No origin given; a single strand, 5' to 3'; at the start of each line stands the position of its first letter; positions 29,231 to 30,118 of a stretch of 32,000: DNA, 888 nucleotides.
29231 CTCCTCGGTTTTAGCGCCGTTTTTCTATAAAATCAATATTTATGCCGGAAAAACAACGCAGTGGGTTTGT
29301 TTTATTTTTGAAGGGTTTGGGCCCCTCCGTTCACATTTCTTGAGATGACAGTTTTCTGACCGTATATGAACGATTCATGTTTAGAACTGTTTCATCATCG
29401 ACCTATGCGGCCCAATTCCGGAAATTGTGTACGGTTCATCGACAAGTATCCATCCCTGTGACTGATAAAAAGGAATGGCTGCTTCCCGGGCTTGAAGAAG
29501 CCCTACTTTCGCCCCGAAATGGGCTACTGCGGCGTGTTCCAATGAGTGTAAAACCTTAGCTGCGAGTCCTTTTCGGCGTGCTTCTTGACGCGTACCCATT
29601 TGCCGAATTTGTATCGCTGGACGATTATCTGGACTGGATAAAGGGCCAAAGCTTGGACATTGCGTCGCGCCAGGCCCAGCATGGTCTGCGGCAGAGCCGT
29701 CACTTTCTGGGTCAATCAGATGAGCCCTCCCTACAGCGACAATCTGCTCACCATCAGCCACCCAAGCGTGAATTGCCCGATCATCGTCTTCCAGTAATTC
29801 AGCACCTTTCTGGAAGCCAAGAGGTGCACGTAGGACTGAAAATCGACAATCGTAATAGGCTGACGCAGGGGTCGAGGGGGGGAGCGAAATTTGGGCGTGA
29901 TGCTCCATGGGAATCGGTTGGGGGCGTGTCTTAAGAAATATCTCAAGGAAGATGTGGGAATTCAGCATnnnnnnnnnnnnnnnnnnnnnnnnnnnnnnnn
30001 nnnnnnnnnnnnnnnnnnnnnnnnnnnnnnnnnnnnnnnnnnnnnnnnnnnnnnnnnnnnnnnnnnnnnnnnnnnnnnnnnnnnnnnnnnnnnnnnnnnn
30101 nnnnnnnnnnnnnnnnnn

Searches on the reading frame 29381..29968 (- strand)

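Call 6: search_protein_families(library=pfam, proteins=[window:29381-29968:-])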
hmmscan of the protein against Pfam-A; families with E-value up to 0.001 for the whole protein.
window:29381-29968:- (195 aa): 3 families
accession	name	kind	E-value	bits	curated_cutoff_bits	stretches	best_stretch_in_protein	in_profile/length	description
PF00583.31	Acetyltransf_1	-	9.8e-08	32.7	20.7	1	57-173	26-116/116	Acetyltransferase (GNAT) family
PF13673.13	Acetyltransf_10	-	2.3e-06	28.1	23.6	1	120-185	53-119/128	Acetyltransferase (GNAT) domain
PF13508.13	Acetyltransf_7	-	4.9e-06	27.3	27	1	69-173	6-82/84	Acetyltransferase (GNAT) domain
